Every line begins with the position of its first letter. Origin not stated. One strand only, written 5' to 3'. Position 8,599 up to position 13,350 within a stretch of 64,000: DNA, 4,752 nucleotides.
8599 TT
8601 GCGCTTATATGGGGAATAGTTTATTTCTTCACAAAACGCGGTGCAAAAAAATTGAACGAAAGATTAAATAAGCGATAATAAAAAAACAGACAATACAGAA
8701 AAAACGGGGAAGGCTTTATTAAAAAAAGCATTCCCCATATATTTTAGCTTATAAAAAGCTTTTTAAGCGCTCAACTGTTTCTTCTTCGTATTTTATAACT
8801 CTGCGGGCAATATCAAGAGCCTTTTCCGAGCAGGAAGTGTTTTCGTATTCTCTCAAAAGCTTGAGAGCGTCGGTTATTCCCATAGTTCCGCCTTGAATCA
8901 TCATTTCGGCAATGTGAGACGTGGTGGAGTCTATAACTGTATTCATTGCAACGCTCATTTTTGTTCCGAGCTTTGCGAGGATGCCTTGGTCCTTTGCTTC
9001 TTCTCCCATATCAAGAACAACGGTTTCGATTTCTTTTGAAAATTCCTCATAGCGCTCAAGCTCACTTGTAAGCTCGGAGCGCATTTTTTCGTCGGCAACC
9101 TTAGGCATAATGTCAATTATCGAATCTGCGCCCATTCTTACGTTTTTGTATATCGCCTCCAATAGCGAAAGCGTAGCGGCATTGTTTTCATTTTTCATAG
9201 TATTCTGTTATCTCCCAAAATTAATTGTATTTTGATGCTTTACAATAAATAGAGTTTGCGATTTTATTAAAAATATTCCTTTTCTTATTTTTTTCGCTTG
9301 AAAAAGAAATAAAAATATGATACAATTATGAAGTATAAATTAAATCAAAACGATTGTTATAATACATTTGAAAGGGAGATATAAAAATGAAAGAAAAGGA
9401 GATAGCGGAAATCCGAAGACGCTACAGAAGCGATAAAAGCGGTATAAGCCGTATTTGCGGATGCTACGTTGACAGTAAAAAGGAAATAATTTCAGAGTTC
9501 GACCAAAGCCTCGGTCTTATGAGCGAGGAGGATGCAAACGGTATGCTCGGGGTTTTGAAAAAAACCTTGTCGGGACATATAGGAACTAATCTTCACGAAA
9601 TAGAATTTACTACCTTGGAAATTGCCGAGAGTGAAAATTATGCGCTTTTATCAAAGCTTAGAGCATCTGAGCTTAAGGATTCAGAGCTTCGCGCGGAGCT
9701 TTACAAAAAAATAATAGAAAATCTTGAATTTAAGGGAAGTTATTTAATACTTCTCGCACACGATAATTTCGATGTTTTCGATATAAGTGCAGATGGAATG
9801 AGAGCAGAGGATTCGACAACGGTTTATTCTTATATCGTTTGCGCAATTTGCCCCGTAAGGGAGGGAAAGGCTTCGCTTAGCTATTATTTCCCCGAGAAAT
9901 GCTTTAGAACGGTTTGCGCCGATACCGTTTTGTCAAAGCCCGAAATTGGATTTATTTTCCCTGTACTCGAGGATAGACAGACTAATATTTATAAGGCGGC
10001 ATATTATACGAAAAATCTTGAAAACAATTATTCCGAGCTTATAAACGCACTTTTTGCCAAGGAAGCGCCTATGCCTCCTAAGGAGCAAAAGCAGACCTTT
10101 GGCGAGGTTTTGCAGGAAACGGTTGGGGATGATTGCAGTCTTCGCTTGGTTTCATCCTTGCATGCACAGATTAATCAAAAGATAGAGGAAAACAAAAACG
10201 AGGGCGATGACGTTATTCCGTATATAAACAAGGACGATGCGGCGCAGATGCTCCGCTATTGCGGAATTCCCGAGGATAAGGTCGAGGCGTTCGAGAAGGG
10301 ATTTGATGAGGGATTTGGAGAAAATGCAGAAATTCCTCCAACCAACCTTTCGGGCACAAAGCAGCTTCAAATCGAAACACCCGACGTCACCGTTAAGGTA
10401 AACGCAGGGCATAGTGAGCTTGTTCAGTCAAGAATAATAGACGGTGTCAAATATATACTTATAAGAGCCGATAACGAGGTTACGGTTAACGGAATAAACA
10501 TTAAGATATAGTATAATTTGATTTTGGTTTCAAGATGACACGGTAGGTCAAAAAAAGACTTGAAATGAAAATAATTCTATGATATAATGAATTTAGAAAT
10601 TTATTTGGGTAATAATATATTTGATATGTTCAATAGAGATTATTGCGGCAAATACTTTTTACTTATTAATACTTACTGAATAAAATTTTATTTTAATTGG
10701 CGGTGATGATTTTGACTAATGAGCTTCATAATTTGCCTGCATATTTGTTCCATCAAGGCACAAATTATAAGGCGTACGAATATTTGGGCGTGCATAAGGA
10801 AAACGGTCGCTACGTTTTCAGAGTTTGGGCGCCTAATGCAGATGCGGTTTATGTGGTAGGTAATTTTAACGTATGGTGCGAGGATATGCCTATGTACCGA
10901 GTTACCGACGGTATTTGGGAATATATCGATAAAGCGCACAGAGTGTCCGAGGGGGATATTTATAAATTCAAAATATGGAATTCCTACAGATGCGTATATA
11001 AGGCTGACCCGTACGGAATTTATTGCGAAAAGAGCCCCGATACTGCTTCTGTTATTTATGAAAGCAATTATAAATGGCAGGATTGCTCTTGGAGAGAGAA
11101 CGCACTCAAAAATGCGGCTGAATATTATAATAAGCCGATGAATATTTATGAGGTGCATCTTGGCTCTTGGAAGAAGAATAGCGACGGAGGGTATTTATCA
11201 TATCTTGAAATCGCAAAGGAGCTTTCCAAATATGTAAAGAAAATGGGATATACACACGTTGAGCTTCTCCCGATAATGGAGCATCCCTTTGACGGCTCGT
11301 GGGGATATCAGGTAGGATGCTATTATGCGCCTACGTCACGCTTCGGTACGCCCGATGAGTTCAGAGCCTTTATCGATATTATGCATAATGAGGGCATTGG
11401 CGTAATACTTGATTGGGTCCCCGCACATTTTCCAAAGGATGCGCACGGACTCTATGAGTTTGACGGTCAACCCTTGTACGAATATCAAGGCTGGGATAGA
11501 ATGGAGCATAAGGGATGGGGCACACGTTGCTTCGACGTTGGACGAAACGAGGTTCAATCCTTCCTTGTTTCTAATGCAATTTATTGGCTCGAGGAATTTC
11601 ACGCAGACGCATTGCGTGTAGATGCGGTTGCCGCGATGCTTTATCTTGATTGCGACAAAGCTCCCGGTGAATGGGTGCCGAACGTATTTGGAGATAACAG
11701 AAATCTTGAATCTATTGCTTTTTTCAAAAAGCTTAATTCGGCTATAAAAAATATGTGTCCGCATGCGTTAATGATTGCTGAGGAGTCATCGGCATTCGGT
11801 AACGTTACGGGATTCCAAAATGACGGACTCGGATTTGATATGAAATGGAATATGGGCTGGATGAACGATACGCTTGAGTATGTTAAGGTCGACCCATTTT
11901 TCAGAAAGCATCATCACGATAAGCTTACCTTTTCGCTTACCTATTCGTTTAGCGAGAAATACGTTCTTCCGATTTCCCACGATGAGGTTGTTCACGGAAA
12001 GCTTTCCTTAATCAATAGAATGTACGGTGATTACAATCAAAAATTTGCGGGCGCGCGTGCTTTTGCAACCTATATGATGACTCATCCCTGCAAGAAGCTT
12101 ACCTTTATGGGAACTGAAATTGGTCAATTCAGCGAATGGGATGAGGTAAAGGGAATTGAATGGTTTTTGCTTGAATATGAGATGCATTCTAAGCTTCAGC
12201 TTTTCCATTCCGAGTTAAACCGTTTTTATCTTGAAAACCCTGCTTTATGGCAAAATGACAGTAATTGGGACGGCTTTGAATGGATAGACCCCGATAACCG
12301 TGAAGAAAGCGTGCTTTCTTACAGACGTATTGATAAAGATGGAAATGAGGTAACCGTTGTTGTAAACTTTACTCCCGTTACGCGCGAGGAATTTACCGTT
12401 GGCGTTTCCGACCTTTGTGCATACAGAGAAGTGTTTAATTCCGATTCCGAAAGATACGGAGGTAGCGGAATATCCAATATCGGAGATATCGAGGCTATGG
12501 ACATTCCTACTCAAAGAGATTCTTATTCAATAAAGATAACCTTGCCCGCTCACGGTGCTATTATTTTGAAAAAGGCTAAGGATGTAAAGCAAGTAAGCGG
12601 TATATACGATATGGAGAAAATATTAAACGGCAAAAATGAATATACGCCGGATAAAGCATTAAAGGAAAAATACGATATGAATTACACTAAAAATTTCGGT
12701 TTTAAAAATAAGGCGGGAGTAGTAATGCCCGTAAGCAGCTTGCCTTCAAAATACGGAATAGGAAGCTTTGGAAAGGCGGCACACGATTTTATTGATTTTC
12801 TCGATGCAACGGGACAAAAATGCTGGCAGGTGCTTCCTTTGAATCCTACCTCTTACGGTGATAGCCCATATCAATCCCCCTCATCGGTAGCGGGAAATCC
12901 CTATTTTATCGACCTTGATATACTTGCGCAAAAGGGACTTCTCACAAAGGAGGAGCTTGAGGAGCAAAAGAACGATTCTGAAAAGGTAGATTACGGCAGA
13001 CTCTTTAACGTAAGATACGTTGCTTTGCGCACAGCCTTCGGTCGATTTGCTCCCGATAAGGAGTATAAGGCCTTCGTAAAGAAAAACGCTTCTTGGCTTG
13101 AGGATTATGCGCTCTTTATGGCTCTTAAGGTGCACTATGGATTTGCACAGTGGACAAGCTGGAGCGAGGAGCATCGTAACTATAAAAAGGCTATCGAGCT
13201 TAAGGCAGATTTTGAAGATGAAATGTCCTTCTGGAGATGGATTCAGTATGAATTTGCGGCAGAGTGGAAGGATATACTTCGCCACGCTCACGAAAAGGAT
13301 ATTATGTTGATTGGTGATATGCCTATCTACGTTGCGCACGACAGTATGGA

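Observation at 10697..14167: Single 1156-aa polypeptide fusing glycogen branching enzyme (GlgB) to amylomaltase (MalQ)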

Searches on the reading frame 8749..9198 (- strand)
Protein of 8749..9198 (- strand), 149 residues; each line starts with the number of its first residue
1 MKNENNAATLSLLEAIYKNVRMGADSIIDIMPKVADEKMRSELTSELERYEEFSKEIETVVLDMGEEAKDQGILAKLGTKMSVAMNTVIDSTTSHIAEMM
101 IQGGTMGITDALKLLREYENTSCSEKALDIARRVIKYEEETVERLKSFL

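Call 5: search_protein_families(library=pfam, proteins=[window:8749-9198:-])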
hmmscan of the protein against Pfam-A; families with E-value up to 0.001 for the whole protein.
window:8749-9198:- (149 aa): 1 family
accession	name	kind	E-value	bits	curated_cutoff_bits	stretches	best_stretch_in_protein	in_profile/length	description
PF09537.16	DUF2383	-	1.3e-05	25.7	30.8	1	10-115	3-109/111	Domain of unknown function (DUF2383)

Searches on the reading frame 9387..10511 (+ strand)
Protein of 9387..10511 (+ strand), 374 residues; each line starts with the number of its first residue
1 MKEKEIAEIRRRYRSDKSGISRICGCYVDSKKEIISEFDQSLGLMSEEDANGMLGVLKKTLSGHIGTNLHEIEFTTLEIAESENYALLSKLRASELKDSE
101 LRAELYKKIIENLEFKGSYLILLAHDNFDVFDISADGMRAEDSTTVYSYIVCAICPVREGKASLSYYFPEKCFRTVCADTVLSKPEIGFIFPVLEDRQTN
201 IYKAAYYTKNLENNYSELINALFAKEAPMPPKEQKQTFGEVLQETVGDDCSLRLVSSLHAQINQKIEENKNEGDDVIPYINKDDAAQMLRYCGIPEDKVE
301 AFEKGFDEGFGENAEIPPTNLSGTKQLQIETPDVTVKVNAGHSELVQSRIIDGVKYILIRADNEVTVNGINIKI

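Call 5: search_protein_families(library=pfam, proteins=[window:9387-10511:+])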
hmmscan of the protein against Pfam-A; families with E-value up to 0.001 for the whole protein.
window:9387-10511:+ (374 aa): 1 family
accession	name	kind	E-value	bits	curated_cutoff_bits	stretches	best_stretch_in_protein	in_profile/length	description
PF14199.11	DUF4317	-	5.7e-121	404.6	27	1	1-370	1-370/370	Domain of unknown function (DUF4317)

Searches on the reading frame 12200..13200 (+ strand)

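Call 21: find_related_loci(query=window:12200-13200:+, collection=genome_contigs, flank=10000)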
Query window:12200-13200:+ (333 aa) in genome_contigs; peptide patterns used: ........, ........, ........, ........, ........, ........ (x = any residue, [..] = any of these).
298 stretches matched a pattern; 35 encode a relative of the query (tblastn E <= 1e-3); 35 distinct loci.
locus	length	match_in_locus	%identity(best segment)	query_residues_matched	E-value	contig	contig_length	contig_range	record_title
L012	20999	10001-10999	81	1-333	0e+0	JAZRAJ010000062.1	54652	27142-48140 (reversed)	MAG: Eubacteriales bacterium isolate T1900045142_TC20190136.MAGScoT_cleanbin_000014 SGB_4925_k141_283399, whole genome s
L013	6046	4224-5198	72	1-333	5e-167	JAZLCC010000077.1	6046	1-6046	MAG: Eubacteriales bacterium isolate T1900045054_TC20190047.MAGScoT_cleanbin_000018 SGB_4538_k141_858188, whole genome s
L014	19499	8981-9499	86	160-332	4e-98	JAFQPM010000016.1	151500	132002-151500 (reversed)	MAG: Clostridia bacterium isolate RGIG2032 Goat_Colon-1__c384470, whole genome shotgun sequence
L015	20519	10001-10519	86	160-332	2e-97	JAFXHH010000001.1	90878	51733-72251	MAG: Clostridia bacterium isolate RGIG6414 Sheep_Rectum-5__c105, whole genome shotgun sequence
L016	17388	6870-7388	86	160-332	1e-96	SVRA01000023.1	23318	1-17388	MAG: Oscillospiraceae bacterium isolate SIG631 NODE_11031_length_23318_cov_2.319909, whole genome shotgun sequence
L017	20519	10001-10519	83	160-332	3e-96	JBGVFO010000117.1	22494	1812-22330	MAG: Eubacteriales bacterium isolate fecal_MAG_389 fecal_MAG_389_contig_0117, whole genome shotgun sequence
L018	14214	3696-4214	84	160-332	2e-96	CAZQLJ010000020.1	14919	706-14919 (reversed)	MAG TPA_asm: uncultured Clostridium sp. isolate SRP315200_co2_593 genome assembly, contig: NODE_4551_length_14919_cov_9.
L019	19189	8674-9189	83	161-332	4e-95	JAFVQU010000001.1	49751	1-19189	MAG: Clostridia bacterium isolate RGIG5310 Sheep_Colon-2__c113, whole genome shotgun sequence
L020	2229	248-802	79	148-332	1e-98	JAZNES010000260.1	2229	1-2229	MAG: Eubacteriales bacterium isolate T1900044718_TS20190184.MAGScoT_cleanbin_000049 SGB_1895_k141_1199242, whole genome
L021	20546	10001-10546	80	152-332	5e-94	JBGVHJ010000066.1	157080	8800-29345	MAG: Eubacteriales bacterium isolate fecal_MAG_346 fecal_MAG_346_contig_0066, whole genome shotgun sequence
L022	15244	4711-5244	81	155-332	2e-93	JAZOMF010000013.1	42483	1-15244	MAG: Eubacteriales bacterium isolate T1900045650_YK20190344.MAGScoT_cleanbin_000011 SGB_8194_k141_30980, whole genome sh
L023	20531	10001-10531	76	155-331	2e-92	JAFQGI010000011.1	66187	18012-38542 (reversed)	MAG: Clostridia bacterium isolate RGIG1794 Goat_Cecum-4__c193438, whole genome shotgun sequence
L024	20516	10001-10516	79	161-332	9e-92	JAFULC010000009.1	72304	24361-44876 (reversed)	MAG: Clostridia bacterium isolate RGIG4593 Roe_deer_Rectum-3__c68754, whole genome shotgun sequence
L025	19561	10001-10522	79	160-333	2e-91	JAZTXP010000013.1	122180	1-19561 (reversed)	MAG: Eubacteriales bacterium isolate T1900045329_YK20190018.MAGScoT_cleanbin_000027 SGB_6499_k141_2857455, whole genome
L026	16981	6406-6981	73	145-333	5e-90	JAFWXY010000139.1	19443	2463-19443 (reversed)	MAG: Clostridia bacterium isolate RGIG6172 Sheep_Rectum-1__c868991, whole genome shotgun sequence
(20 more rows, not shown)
